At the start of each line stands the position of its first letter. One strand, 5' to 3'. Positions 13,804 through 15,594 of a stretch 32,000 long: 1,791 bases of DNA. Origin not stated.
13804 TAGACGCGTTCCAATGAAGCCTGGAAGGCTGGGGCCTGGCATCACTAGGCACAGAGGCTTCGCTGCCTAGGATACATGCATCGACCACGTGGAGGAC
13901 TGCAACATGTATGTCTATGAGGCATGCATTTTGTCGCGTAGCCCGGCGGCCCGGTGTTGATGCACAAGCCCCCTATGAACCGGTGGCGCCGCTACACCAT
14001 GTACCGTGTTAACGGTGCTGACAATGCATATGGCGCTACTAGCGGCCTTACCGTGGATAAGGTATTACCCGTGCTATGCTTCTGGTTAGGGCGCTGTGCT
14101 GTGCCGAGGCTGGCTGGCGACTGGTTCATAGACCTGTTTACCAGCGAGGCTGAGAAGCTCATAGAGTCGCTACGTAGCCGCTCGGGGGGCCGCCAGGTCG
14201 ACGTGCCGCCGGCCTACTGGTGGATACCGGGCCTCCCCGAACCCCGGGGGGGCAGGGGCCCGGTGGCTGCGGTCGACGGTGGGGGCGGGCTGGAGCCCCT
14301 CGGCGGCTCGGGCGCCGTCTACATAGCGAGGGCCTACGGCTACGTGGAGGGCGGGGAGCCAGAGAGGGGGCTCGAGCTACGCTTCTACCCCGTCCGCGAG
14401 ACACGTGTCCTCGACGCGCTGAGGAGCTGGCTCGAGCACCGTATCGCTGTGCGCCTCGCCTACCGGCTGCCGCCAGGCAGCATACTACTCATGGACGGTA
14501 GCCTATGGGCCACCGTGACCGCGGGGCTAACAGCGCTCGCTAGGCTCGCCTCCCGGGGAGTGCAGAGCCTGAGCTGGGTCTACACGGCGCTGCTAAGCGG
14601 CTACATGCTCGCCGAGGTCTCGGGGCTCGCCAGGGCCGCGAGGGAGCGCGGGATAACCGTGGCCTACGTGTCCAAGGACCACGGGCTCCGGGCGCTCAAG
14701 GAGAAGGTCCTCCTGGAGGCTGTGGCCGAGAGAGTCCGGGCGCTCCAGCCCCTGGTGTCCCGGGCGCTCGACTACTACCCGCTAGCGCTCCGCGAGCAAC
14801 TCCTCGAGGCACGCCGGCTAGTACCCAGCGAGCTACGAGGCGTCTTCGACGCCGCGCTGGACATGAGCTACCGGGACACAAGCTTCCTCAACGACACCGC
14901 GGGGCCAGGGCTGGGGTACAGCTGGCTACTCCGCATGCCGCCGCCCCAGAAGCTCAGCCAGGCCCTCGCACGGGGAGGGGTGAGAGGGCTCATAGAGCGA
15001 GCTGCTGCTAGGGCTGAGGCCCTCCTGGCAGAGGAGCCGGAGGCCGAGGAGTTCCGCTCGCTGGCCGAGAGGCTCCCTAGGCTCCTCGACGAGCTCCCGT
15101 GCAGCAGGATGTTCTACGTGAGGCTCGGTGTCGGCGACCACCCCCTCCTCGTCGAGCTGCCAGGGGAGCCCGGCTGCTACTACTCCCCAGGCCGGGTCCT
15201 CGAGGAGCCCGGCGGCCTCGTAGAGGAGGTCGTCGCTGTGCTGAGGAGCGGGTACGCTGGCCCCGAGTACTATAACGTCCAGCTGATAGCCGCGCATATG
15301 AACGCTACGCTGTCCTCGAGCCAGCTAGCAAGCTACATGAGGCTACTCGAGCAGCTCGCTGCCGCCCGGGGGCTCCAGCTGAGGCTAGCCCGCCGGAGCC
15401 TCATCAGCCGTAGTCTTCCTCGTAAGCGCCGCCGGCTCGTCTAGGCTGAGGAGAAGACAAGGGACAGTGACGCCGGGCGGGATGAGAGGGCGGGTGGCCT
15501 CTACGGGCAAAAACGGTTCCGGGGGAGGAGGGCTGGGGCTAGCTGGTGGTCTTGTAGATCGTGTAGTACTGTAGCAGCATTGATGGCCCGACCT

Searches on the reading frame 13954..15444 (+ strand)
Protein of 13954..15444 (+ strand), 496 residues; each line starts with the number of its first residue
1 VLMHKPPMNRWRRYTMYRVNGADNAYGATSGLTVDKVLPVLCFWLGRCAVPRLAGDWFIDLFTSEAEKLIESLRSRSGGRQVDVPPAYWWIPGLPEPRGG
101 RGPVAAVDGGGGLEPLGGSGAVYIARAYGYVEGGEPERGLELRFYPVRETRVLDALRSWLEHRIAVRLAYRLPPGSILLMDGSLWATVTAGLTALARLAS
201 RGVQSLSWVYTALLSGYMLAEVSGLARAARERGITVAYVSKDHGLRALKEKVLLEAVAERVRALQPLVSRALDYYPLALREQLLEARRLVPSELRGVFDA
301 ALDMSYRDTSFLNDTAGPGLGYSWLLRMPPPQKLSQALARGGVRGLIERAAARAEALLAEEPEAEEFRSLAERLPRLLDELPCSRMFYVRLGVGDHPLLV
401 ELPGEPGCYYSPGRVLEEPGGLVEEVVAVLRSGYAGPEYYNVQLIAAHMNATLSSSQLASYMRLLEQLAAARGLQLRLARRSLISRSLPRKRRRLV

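Call 3: search_protein_families(library=pfam, proteins=[window:13954-15444:+], max_evalue=1)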
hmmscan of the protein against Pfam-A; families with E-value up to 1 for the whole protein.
window:13954-15444:+ (496 aa): 1 family
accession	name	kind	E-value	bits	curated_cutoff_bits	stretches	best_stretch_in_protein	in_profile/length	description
PF09376.16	NurA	-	3.8e-07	30.3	21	1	104-451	3-252/254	NurA domain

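Call 4: search_protein_families(library=ncbifam, proteins=[window:13954-15444:+], max_evalue=1)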
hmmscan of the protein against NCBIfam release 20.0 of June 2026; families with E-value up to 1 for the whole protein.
window:13954-15444:+ (496 aa): 2 families
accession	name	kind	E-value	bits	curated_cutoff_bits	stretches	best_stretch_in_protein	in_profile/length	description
NF005895.0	PRK07860.1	equivalog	0.1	10.6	802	1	141-209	440-503/811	NADH-quinone oxidoreductase subunit G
TIGR02675.1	tape_meas_nterm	domain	0.19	12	21.35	0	359-380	28-49/75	tape measure protein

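Call 5: search_protein_families(library=padloc, proteins=[window:13954-15444:+], max_evalue=1)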
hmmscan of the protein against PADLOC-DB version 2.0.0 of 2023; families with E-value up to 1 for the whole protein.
window:13954-15444:+ (496 aa): 0 families

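Call 10: find_homologous_proteins(query=window:13954-15444:+, max_evalue=0.001)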
Query window:13954-15444:+ (496 aa): 33 proteins with E <= 0.001 among 8000 candidates.
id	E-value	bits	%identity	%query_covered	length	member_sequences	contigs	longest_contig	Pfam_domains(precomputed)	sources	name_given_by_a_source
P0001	1.4e-272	923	95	90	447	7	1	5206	PF09376.17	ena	-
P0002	2.2e-245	833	86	88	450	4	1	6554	-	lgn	-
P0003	4.6e-237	806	83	90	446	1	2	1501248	-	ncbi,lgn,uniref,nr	ncbi:hypothetical protein CF15_01865 [Pyrodictium occultum]|uniref:NurA domain-containing protein n=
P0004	1.7e-181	622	67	86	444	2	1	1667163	PF09376.17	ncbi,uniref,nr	ncbi:DNA double-strand break repair nuclease NurA [Hyperthermus butylicus]|uniref:NurA domain-contai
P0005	1.1e-168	580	64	87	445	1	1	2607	-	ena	-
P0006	1.9e-168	579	66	86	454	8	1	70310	PF09376.17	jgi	-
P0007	1.6e-166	573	65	89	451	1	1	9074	PF09376.17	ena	-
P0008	5.0e-165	568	64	89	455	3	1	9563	PF09376.17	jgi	jgi:hypothetical protein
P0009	6.0e-164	565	60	91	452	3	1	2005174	PF09376.17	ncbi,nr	ncbi:DNA double-strand break repair nuclease NurA [Pyrofollis japonicus]|nr:DNA double-strand break 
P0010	5.3e-162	558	61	87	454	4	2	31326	PF09376.17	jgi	jgi:hypothetical protein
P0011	1.4e-161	557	61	90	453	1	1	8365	PF09376.17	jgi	jgi:hypothetical protein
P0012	3.0e-160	552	61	88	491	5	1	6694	PF09376.17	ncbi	-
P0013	6.7e-159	548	59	87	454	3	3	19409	PF09376.17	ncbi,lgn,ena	-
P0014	1.8e-157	543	62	85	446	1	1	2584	-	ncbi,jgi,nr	ncbi:MAG: DNA double-strand break repair nuclease NurA [Desulfurococcales archaeon]|nr:DNA double-st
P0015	1.9e-157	543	60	90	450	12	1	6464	PF09376.17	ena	-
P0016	2.4e-157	543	60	87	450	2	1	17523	PF09376.17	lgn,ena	-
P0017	3.7e-152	526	62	85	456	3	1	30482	PF09376.17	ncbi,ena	-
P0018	8.7e-152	524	60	82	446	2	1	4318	PF09376.17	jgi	-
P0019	1.8e-146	507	60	86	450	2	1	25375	PF09376.17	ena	-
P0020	6.5e-145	502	56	89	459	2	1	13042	PF09376.17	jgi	-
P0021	1.2e-142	494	59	87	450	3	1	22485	PF09376.17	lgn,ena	-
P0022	1.8e-137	477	63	72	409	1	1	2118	PF09376.17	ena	-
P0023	1.3e-132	461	52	90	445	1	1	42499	PF09376.17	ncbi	-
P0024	3.8e-130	453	51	89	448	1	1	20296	PF09376.17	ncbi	-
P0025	6.7e-130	452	52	89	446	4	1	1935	PF09376.17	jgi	-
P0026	2.2e-129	451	53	89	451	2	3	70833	PF09376.17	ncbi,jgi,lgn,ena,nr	ncbi:MAG TPA: DNA double-strand break repair nuclease NurA [Pyrodictiaceae archaeon]|nr:DNA double-s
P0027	2.5e-128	447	51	90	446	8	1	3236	PF09376.17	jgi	-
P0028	4.5e-128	446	51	90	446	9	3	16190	PF09376.17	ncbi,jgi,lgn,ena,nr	ncbi:MAG TPA: DNA double-strand break repair nuclease NurA [Pyrodictium sp.]|nr:DNA double-strand br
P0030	7.3e-118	413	51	86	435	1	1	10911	PF09376.17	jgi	jgi:hypothetical protein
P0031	1.7e-116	408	52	87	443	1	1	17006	PF09376.17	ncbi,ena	-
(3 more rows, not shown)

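Call 11: find_encoding_contigs(protein=P0003, flank=8000, max_places=2)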
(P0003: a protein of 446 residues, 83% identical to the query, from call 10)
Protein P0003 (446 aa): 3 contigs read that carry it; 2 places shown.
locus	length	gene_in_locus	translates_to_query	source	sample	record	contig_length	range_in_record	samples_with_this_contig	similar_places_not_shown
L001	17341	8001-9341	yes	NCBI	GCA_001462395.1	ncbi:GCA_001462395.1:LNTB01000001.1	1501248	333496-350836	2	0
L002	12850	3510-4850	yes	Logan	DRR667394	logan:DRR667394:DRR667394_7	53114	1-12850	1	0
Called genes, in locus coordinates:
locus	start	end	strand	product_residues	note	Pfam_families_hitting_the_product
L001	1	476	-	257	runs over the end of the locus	PF00149:Metallophos, PF12850:Metallophos_2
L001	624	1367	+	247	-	PF01596:Methyltransf_3, PF13578:Methyltransf_24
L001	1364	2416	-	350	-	PF04055:Radical_SAM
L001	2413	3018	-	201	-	PF13649:Methyltransf_25 (weak), PF13847:Methyltransf_31 (weak)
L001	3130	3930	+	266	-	PF02006:PPS_PS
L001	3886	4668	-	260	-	PF00005:ABC_tran, PF13191:AAA_16 (weak), PF13304:AAA_21 (weak)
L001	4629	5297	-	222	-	PF00528:BPD_transp_1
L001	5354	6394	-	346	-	PF13379:NMT1_2, PF04069:OpuAC (faint), PF09084:NMT1, PF12974:Phosphonate-bd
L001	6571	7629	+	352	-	PF07690:MFS_1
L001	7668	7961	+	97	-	-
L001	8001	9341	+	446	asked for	-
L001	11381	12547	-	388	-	PF02899:Phage_int_SAM_1 (weak), PF13495:Phage_int_SAM_4 (weak), PF00589:Phage_integrase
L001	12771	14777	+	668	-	PF16177:ACAS_N, PF00501:AMP-binding, PF13193:AMP-binding_C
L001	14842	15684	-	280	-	PF22626:LysX_preATP_grasp, PF02786:CPSase_L_D2 (weak), PF08443:RimK, PF02222:ATP-grasp (weak), PF02955:GSH-S_ATP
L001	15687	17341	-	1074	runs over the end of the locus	PF25596:CPSase_L_D1, PF02222:ATP-grasp, PF02786:CPSase_L_D2, PF02787:CPSase_L_D3, PF25596:CPSase_L_D1, PF02222:ATP-grasp (weak), PF02786:CPSase_L_D2, PF07478:Dala_Dala_lig_C, +3 more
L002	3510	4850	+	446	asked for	-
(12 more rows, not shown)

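Call 12: find_encoding_contigs(protein=P0004, flank=8000, max_places=2)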
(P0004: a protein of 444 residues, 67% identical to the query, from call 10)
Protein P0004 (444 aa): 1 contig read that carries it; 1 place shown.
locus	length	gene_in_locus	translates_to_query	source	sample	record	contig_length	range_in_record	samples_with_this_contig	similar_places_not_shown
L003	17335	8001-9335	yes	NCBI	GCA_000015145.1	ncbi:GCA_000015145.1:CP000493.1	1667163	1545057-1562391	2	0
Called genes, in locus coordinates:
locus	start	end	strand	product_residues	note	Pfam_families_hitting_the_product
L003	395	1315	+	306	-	-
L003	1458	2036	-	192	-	PF01066:CDP-OH_P_transf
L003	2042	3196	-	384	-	PF09376:NurA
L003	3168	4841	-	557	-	PF01935:DUF87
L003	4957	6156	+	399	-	PF00753:Lactamase_B, PF19583:ODP, PF12706:Lactamase_B_2 (weak), PF00258:Flavodoxin_1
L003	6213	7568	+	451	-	PF01507:PAPS_reduct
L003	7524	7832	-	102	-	-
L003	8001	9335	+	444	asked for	PF09376:NurA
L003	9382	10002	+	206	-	PF01161:PBP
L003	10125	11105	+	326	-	-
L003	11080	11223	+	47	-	-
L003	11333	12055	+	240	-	PF25199:nSTAND_NTPase5 (weak), PF00005:ABC_tran, PF13304:AAA_21 (faint)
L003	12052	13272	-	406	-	PF02899:Phage_int_SAM_1, PF13495:Phage_int_SAM_4 (weak), PF00589:Phage_integrase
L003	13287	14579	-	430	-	PF00696:AA_kinase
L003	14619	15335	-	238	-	PF08745:PIN_5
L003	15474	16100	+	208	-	-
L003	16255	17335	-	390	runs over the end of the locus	PF09414:RNA_ligase, PF18330:Lig_C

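Call 13: find_encoding_contigs(protein=P0009, flank=8000, max_places=2)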
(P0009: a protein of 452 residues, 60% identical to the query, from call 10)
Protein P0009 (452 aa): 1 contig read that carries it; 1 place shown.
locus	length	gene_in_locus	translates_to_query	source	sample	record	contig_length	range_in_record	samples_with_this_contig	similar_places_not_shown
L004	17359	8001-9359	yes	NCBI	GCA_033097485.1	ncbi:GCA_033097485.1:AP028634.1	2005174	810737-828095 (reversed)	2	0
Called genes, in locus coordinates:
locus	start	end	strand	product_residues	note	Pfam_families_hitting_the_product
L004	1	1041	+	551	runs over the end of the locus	PF01935:DUF87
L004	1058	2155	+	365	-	PF09376:NurA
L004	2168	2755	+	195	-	PF01066:CDP-OH_P_transf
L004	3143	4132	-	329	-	PF00005:ABC_tran, PF02463:SMC_N (faint), PF13304:AAA_21 (faint), PF08352:oligo_HPY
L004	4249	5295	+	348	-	PF07690:MFS_1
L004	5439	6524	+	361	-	PF02826:2-Hacid_dh_C, PF00670:AdoHcyase_NAD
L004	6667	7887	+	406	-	PF00083:Sugar_tr (faint), PF07690:MFS_1, PF12832:MFS_1_like, PF07690:MFS_1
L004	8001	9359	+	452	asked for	PF09376:NurA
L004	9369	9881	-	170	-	-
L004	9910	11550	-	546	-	PF02463:SMC_N, PF13175:AAA_15 (faint), PF13476:AAA_23 (weak), PF13304:AAA_21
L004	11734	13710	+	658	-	PF13508:Acetyltransf_7 (faint), PF00005:ABC_tran, PF13304:AAA_21 (faint)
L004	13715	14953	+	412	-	-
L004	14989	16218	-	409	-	PF02899:Phage_int_SAM_1 (faint), PF13495:Phage_int_SAM_4 (weak), PF00589:Phage_integrase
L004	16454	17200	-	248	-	PF08745:PIN_5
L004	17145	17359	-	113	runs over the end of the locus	-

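Call 16: find_related_loci(query=A1, collection=genome_contigs, flank=10000)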
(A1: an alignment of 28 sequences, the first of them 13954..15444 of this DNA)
Query A1 (496 aa) in genome_contigs; peptide patterns used: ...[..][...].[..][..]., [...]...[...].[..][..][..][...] (x = any residue, [..] = any of these).
36 stretches matched a pattern; 12 encode a relative of the query (tblastn E <= 1e-3); 11 distinct loci.
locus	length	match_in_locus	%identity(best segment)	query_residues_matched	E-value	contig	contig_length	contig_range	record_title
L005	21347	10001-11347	59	42-485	7e-165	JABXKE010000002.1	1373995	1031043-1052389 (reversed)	MAG: Pyrodictium sp. isolate DIMAG01 c_000000007261_partial_102228_164815, whole genome shotgun sequence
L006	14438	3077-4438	57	37-485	6e-162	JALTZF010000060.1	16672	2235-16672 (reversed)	MAG: Pyrodictiaceae archaeon isolate S141_metabat2_scaf2bin.116 S141_NODE_2890_length_16672_cov_1.974252, whole genome s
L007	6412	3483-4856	59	36-494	1e-161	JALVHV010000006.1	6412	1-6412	MAG: Pyrodictiaceae archaeon isolate A1_metabat1_scaf2bin.004 A1_NODE_10515_length_6412_cov_35.811456, whole genome shot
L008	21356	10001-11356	59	40-494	1e-159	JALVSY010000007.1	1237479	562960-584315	MAG: Pyrodictiaceae archaeon isolate M1_maxbin2_scaf2bin.012 M1_NODE_1_length_1237479_cov_161.761673, whole genome shotg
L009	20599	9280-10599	61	42-476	1e-156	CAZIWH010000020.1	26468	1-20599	MAG TPA_asm: uncultured Hyperthermus sp. isolate SRP163575_co1_287 genome assembly, contig: NODE_3677_length_26468_cov_5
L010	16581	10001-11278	62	54-476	3e-144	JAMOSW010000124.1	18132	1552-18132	MAG: Pyrodictiaceae archaeon isolate 4571-419_maxbin2_scaf2bin.027 4571-419_scaffold_752_c1, whole genome shotgun sequen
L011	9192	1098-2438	50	43-496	9e-133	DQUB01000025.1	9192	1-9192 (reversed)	MAG TPA_asm: Pyrodictium sp. isolate SZUA-1443 k95_15274, whole genome shotgun sequence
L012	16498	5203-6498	52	53-485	1e-115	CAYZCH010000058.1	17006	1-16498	MAG TPA_asm: uncultured Desulfurococcales archaeon isolate binchicken_co219_434 genome assembly, contig: k141_1266286, w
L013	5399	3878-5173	49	56-484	2e-100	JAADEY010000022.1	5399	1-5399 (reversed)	MAG: Thermoproteota archaeon isolate L_MetaBat.44 contig-127_20649, whole genome shotgun sequence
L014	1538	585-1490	63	27-324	6e-100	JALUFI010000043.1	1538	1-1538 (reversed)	MAG: Pyrodictiaceae archaeon isolate S143_metabat2_scaf2bin.055 S143_NODE_125415_length_1538_cov_2.497519, whole genome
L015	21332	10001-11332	43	39-482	5e-87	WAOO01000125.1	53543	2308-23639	MAG: Pyrolobus sp. isolate S143_113_esom k151_76890, whole genome shotgun sequence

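Call 23: search_solved_structures(query=A1, max_evalue=10, show_alignments=2)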
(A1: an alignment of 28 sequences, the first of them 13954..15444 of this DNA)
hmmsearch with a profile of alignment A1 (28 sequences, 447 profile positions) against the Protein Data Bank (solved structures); distinct sequences matched with E-value up to 10: 0.

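Call 28: find_encoding_contigs(protein=P0001, flank=6000, max_places=2)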
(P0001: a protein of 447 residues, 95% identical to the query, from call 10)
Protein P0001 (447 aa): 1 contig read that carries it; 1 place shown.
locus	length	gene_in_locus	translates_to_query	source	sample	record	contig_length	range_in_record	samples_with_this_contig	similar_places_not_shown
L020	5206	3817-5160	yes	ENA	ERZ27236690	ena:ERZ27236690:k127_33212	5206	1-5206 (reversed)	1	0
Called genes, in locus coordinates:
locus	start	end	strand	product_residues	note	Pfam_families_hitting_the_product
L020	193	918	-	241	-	PF00528:BPD_transp_1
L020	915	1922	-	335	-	PF13379:NMT1_2, PF04069:OpuAC, PF09084:NMT1, PF12974:Phosphonate-bd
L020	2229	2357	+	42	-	-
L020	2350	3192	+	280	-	PF07690:MFS_1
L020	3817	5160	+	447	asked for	PF09376:NurA (weak)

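Call 29: find_encoding_contigs(protein=P0002, flank=6000, max_places=2)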
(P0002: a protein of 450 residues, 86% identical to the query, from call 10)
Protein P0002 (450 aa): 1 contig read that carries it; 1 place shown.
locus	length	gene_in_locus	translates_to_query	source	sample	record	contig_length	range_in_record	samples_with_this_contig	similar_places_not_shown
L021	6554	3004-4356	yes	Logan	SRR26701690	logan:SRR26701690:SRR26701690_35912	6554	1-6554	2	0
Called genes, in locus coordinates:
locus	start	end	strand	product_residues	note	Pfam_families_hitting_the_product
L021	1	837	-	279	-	?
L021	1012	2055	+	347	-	PF07690:MFS_1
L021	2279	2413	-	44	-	-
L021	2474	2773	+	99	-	-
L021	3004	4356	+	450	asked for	-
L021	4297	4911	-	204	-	-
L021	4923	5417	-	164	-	-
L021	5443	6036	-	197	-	-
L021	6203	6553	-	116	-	?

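Call 38: predict_structure(alignment_id=A2)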
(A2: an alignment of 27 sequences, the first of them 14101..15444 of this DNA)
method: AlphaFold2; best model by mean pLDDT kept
length: 447 residues; sequences in the alignment: 27
mean_pLDDT: 88.5   pTM: 0.86
mean pLDDT of the five models: 88.5, 88.0, 86.8, 86.5, 84.9
residues with pLDDT >= 90: 334; 70-90: 62; 50-70: 21; < 50: 30
segments of 3 or more residues with pLDDT < 50: 1-8, 27-32, 432-447
pLDDT, mean of each block of 10 residues (from residue 1): 46 71 55 71 87 88 87 96 95 93 96 98 96 97 96 87 98 97 97 91 96 97 96 96 94 93 92 97 94 94 93 91 95 97 94 94 94 95 90 94 90 90 79 41 39
secondary structure, 60 per line:
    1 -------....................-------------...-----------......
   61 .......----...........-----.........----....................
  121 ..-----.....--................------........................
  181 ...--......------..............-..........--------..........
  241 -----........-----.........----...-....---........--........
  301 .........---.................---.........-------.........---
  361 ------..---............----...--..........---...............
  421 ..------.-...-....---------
elements in order: H8-27 E41-43 E55-67 E72-82 E88-96 H101-122 E128-132 H135-150 H157-183 E186-191 H198-211 H213-222 H231-240 H246-253 H259-267 E272-274 E276-279 H283-290 H293-309 H313-329 E333-341 E349-357 H372-383 H393-402 H406-422 H435-438

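Call 40: search_protein_representatives(alignment_id=A2)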
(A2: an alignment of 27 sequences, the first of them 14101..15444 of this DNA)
Query: 27 sequences, 447 profile positions. Proteins with E-value up to 0.001 (for the whole library): 128; up to 1e-10: 60; up to 1e-30: 22. The best 128 are listed.
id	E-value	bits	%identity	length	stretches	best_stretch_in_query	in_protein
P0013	5.3e-209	710.9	-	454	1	3-446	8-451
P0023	2.0e-196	669.5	-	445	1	4-445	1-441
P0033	8.8e-158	542.1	-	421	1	3-433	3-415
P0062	1.1e-151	522.0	-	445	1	7-444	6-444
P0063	4.1e-127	441.0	-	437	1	4-437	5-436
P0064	2.1e-116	405.7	-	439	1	5-434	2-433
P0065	4.6e-79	282.7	-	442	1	6-435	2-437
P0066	2.6e-76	273.6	-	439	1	5-436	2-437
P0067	1.6e-74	267.7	-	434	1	6-435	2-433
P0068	1.4e-65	238.3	-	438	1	6-434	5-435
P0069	3.0e-62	227.2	-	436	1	5-434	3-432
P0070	1.0e-58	215.6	-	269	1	173-435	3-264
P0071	6.5e-58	213.0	-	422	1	7-434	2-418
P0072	9.6e-52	192.6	-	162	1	289-442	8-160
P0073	7.7e-40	153.4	-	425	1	7-417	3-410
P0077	5.0e-35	137.5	-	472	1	4-435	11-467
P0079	1.8e-34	135.7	-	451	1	45-417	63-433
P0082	7.4e-26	107.3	-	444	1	9-413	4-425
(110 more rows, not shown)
